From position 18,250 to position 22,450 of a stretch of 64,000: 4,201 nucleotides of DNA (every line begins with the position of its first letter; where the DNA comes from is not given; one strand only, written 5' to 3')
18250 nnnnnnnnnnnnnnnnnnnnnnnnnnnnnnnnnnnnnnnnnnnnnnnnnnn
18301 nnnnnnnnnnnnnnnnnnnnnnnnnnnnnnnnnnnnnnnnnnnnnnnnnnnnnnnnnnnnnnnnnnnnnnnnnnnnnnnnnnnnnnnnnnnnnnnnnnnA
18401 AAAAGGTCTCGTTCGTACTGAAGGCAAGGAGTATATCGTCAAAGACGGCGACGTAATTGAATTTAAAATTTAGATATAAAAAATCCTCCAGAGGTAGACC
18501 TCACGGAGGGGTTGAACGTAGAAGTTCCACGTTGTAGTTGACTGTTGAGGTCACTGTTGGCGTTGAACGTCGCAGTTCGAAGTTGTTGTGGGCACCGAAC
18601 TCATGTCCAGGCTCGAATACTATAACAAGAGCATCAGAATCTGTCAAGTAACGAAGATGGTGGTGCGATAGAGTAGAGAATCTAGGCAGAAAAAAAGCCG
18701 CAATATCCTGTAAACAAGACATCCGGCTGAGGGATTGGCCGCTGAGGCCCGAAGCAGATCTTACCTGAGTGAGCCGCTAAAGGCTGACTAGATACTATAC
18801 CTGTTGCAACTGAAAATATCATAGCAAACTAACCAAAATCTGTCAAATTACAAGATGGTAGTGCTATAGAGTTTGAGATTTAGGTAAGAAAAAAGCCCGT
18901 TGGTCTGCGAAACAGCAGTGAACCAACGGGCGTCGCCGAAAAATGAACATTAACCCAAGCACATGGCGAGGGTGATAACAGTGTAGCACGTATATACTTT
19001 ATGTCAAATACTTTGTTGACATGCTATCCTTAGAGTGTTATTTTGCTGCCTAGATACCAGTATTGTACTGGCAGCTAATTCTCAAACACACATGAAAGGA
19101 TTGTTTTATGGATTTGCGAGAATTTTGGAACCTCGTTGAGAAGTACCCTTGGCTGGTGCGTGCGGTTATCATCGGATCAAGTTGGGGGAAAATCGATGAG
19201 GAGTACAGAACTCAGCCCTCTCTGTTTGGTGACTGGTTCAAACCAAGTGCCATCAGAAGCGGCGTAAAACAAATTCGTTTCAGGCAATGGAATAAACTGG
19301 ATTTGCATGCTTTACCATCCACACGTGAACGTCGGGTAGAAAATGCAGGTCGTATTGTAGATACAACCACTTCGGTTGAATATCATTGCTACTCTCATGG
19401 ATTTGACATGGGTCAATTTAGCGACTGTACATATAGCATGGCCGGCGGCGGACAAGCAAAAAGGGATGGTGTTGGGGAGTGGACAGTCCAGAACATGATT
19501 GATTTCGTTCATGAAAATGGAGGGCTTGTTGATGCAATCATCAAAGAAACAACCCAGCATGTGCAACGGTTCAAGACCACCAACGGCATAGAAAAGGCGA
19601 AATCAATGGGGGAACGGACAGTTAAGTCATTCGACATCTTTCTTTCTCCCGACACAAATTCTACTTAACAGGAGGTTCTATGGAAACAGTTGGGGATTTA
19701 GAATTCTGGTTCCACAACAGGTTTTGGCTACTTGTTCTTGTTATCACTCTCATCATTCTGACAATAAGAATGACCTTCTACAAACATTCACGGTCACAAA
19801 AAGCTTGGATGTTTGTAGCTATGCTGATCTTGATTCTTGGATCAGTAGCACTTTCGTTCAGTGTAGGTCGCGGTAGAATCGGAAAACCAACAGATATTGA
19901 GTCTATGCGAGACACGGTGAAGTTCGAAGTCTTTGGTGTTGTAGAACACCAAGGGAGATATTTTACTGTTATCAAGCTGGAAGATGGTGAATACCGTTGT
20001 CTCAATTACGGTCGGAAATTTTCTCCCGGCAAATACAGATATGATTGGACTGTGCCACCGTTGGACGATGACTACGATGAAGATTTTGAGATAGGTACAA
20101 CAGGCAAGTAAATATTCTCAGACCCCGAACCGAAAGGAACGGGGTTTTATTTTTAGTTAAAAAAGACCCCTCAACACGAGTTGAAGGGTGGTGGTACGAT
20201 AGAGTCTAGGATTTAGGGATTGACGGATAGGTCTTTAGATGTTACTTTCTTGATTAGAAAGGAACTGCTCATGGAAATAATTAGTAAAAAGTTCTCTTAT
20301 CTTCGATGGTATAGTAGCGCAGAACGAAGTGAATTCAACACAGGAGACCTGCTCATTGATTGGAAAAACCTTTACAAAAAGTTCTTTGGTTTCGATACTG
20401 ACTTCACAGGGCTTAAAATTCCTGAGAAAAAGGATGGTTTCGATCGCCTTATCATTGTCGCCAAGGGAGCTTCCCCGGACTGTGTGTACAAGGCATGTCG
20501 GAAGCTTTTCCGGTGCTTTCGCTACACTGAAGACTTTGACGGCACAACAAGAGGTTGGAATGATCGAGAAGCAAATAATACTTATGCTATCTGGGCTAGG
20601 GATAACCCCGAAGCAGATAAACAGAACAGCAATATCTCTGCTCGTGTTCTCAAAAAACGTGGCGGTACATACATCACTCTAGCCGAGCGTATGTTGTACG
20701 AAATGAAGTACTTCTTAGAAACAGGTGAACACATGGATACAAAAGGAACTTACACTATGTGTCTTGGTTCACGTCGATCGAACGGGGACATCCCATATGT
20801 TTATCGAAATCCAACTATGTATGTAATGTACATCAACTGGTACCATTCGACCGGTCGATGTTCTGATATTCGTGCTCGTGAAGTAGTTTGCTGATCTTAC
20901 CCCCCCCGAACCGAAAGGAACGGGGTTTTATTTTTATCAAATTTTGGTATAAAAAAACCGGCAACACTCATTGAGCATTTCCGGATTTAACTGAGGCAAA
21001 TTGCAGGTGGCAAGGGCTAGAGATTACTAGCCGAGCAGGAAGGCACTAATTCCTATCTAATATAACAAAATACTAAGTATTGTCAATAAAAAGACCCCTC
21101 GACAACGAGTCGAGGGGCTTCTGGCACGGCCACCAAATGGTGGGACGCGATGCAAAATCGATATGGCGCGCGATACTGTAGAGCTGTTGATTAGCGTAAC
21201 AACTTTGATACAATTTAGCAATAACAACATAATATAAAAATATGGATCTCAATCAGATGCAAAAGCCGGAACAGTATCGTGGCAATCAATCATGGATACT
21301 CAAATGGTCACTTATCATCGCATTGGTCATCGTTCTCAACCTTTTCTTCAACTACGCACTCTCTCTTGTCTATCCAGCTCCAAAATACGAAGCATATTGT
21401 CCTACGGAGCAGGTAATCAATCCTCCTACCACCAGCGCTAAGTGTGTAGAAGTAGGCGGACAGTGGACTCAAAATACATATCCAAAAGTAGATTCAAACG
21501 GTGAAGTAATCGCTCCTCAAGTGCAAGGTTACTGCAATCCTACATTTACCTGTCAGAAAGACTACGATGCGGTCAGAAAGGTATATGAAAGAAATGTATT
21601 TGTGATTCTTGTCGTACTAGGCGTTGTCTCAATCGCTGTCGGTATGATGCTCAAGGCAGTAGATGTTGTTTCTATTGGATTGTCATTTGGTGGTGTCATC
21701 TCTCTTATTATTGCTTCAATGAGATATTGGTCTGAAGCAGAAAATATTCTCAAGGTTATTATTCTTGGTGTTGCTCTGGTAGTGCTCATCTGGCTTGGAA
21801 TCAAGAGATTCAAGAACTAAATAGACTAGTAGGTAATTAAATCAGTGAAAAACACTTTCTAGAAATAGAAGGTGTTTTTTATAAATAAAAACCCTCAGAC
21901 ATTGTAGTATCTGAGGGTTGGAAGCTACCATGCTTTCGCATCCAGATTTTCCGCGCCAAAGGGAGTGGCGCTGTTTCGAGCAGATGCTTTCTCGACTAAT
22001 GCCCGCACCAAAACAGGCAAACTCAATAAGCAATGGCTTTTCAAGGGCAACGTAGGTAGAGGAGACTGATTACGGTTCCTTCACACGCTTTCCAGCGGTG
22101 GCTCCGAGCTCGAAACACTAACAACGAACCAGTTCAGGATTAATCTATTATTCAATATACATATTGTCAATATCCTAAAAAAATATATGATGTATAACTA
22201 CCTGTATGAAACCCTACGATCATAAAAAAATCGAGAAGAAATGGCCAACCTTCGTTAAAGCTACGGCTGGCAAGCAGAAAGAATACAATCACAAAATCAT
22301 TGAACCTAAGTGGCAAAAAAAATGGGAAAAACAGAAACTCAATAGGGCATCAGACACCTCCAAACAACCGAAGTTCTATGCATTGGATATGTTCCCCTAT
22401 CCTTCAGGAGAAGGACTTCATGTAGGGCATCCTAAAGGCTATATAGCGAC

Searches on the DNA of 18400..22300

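Call 16: search_rna_families(source=window, start=18400, end=22300, threshold=evalue, max_evalue=1)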
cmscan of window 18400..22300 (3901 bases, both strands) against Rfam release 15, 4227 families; matches with E-value up to 1: 3.
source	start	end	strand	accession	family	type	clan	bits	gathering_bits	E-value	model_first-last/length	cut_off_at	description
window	21727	21920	+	RF02590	Spy1186876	Gene; sRNA;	-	24.9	208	0.014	1-243/243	no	S. pyogenes small RNA 1186876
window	19819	19846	+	RF04332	Plastid-rpoB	Cis-reg;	-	23.3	45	0.46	1-49/49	no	Plastid-rpoB 5UTR RNA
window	18886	18963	-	RF00110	RybB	Gene; sRNA;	-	21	40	0.52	1-79/79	no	RybB RNA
